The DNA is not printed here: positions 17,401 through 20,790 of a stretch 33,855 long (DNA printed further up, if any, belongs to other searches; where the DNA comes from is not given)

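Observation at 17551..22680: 1709-aa single-chain fusion of a pseudo-peptidase/coiled-coil ectodomain to an FtsX permease: a possible cis-fused analogue of FtsEX-EnvC/PcsB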

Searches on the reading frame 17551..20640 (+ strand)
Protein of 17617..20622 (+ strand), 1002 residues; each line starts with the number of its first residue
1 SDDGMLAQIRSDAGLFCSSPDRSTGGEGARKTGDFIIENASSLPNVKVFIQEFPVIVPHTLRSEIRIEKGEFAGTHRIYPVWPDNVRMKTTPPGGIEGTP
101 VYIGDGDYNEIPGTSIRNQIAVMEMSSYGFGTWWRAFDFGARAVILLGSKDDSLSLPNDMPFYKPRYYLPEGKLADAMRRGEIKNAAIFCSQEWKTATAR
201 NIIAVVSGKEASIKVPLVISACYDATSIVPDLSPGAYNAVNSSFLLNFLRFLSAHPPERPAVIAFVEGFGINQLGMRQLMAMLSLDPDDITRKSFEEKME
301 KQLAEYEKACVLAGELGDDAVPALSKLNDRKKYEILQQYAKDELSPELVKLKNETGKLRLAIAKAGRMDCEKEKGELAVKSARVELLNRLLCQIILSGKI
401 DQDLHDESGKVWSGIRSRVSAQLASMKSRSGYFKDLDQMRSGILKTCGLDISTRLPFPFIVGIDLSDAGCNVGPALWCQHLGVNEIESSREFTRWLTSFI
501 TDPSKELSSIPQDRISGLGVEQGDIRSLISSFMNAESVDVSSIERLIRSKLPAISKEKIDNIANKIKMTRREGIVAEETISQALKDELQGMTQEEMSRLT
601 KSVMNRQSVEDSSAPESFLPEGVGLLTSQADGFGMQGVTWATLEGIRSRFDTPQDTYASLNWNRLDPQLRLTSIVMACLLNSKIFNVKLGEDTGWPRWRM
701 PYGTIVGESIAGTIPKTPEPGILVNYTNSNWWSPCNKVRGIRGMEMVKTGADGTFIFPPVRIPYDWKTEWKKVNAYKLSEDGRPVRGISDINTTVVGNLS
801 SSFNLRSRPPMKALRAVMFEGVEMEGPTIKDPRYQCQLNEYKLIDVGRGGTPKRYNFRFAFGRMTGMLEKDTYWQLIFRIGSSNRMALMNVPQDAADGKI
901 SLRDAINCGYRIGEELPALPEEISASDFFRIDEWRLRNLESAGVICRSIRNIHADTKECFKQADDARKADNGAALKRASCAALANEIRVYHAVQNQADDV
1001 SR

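Call 26: predict_structure(alignment_id=A2)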
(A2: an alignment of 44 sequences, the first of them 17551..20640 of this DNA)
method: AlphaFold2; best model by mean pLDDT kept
length: 1030 residues; sequences in the alignment: 44
mean_pLDDT: 88.3   pTM: 0.84
mean pLDDT of the five models: 88.3, 88.2, 86.0, 86.0, 85.9
residues with pLDDT >= 90: 639; 70-90: 307; 50-70: 72; < 50: 12
segments of 3 or more residues with pLDDT < 50: 20-24
pLDDT, mean of each block of 10 residues (from residue 1): 69 63 66 96 94 98 96 96 96 95 94 94 96 94 97 92 96 92 93 97 96 96 96 81 96 95 98 94 97 96 92 91 94 94 92 91 92 88 75 85 94 91 92 94 93 92 94 87 96 93 90 92 81 78 56 64 77 69 81 72 68 59 82 86 89 91 91 95 92 92 88 73 92 82 93 77 92 94 85 92 91 62 84 87 89 86 90 89 89 92 89 92 90 88 94 93 89 94 96 96 95 91 86
secondary structure, 60 per line:
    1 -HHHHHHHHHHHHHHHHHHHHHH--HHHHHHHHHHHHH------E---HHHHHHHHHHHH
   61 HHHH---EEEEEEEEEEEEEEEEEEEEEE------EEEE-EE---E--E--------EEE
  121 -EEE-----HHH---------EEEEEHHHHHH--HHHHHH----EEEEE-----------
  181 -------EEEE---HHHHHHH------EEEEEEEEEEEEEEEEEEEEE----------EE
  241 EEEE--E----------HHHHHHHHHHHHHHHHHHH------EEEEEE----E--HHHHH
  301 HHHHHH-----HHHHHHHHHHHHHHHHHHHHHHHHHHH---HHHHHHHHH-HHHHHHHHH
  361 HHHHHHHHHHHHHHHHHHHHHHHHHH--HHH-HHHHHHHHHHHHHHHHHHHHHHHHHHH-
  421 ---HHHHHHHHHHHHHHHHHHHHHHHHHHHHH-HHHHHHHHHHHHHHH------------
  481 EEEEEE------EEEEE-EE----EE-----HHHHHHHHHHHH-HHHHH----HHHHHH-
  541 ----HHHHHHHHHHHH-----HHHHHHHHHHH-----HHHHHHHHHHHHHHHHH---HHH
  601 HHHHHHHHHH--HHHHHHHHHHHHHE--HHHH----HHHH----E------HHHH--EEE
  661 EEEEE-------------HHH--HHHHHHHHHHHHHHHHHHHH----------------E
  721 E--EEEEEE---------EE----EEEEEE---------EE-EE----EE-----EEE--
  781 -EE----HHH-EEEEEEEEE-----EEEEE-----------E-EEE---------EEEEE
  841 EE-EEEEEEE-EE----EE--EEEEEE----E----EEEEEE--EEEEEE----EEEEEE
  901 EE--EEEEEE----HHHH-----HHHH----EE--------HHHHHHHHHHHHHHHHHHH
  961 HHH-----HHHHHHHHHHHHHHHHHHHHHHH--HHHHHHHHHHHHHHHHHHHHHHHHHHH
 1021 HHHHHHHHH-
elements in order (helices of 4 or more, strands of 3 or more residues): H2-23 H26-38 H49-64 E68-89 E96-99 E118-120 E122-124 E142-146 H147-152 H155-160 E165-169 E188-191 H195-201 E208-228 E239-244 H258-276 E283-288 H296-306 H312-338 H342-350 H352-386 H393-419 H424-452 H454-468 E481-486 E493-497 H512-523 H525-529 H534-539 H545-556 H562-572 H578-594 H598-610 H613-625 H629-632 H637-640 H652-655 E658-665 H684-703 E724-729 E745-750 E776-778 E792-800 E806-810 E824-826 E836-842 E844-850 E862-867 E877-882 E885-890 E895-902 E905-910 H915-918 H924-927 H942-963 H969-991 H994-1029
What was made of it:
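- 17551..17616 (+): aa 1-22: signal-peptide-like hydrophobic N-terminus (cleavage not tested). AF2 helix 2-23 at low pLDDT (call 26).
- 18469..18960 (+): aa 307-470: charged helical insertion 1 within the M28 fold. Clade-specific: present in PVC phyla and a few others. AF2 helices at pLDDT >90 (call 26).
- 19111..19470 (+): aa 521-640: helical insertion 2, low confidence, confined to the window's own Lentisphaeria clade. pLDDT 56-81 (call 26).
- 19693..20340 (+): aa 715-930: conserved beta-rich periplasmic domain of unknown fold family. AF2 strands 724-910 (call 26).
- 20368..20610 (+): aa 940-1020: three long helices (stalk) leading into the membrane. AF2 helices 942-963, 969-991 and 994-1029 (call 26).
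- Checked: An AF2 model of aa 1-1030 has pLDDT 88.3 and pTM 0.84 (call 26).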

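Call 28: search_protein_representatives(protein=window:17617-20622:+)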
Query: 1002 residues. Proteins with E-value up to 0.001 (for the whole library): 1174; up to 1e-10: 820; up to 1e-30: 71. The best 150 are listed.
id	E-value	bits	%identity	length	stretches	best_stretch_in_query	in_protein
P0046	5.8e-254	861.7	42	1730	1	8-1002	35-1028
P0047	4.5e-240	815.7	45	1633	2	9-504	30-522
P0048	1.3e-210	718.2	38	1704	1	8-1002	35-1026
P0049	2.0e-180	618.3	38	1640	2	7-530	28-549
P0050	1.5e-147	509.5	38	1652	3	5-367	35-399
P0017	3.5e-144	498.4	37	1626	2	35-504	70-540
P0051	4.8e-135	468.1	36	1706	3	2-363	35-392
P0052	1.5e-129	449.9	35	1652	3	625-1002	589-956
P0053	4.9e-128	444.9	36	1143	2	76-499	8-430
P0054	7.6e-125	434.3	34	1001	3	5-371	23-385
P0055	3.0e-121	422.5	36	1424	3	17-368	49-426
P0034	4.2e-115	402.1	34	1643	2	3-505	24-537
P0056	1.0e-114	400.8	36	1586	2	37-498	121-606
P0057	4.9e-112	391.9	34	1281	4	604-1002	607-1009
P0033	1.4e-111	390.4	35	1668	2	40-510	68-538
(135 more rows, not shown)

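Call 29: fold_search(model_id=the predicted structure, library=pdb)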
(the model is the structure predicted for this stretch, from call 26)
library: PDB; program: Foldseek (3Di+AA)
matches with E <= 10: 392; with E <= 0.001: 80
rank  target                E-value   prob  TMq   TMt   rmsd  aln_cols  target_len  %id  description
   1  2ek8                  2.0e-15  1.00  0.19  0.39   7.7       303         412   18  Aminopeptidase from Aneurinibacillus sp. strain AM-1 (released 2008-03-25)
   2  6hc7_A                2.5e-13  1.00  0.21  0.47   5.4       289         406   18  The crystal structure of BSAP, a zinc aminopeptidase from Bacillus subtilis (medium resolution) (released 2019-08-28)
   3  6hc6_C                3.1e-13  1.00  0.21  0.48   5.0       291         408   17  The structure of BSAP, a zinc aminopeptidase from Bacillus subtilis (released 2019-08-28)
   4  6hc6_A                5.4e-13  1.00  0.21  0.47   5.1       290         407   18  The structure of BSAP, a zinc aminopeptidase from Bacillus subtilis (released 2019-08-28)
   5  8acr                  4.6e-12  1.00  0.16  0.29   9.8       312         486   13  Structure of Pseudomonas aeruginosa aminopeptidase, PaAP (released 2023-07-12)
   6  3iib                  5.4e-12  1.00  0.21  0.43   5.9       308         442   16  Crystal structure of Peptidase M28 precursor (YP_926796.1) from SHEWANELLA AMAZONENSIS SB2B at 1.70 A resolution (released 2009-08-25)
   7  8ack_A                7.7e-12  1.00  0.16  0.29   9.6       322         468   15  Structure of Pseudomonas aeruginosa aminopeptidase, PaAP (released 2023-07-12)
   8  8ac7_A                8.9e-12  1.00  0.16  0.30   9.7       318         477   13  Structure of Pseudomonas aeruginosa aminopeptidase, PaAP (released 2023-07-12)
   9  8ac9_A                9.4e-12  1.00  0.15  0.30  11.1       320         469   14  Structure of Pseudomonas aeruginosa aminopeptidase, PaAP_T (released 2023-07-12)
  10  6wrw_B                1.1e-11  1.00  0.18  0.27   8.6       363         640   15  Crystal structure of computationally designed protein 2DS25.5 in complex with the human Transferrin receptor ectodomai (released 2021-04-28)
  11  6okd_B                1.3e-11  1.00  0.19  0.29   7.7       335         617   15  Crystal Structure of human transferrin receptor in complex with a cystine-dense peptide (released 2020-04-15)
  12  6okd_A                2.2e-11  1.00  0.18  0.29   7.8       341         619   15  Crystal Structure of human transferrin receptor in complex with a cystine-dense peptide (released 2020-04-15)
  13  8acg_E                2.2e-11  1.00  0.16  0.31   9.8       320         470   15  Structure of Pseudomonas aeruginosa aminopeptidase, PaAP_T E340A mutant (released 2023-07-12)
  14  8acg_C                2.2e-11  1.00  0.15  0.31  10.2       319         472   14  Structure of Pseudomonas aeruginosa aminopeptidase, PaAP_T E340A mutant (released 2023-07-12)
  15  6wrv_E                2.3e-11  1.00  0.19  0.28  23.3       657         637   12  Crystal structure of computationally designed protein 3DS18 in complex with the human Transferrin receptor ectodomain (released 2021-04-28)
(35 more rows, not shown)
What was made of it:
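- On Peptidase family M28 (active co-catalytic zinc aminopeptidases): AF2 plus Foldseek gives 2e-15 at probability 1.0 (calls 26, 29).
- On PA (protease-associated) domain insertion: The best Foldseek hits are all PA-containing M28 proteins (call 29).
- Closest known: Nicastrin, nicalin, transferrin receptor. Same: TfR and GCPII also appear in Foldseek (call 29).
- Checked: Foldseek gives 2ek8 2e-15, followed by BSAP, PaAP, TfR and GCPII (call 29).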
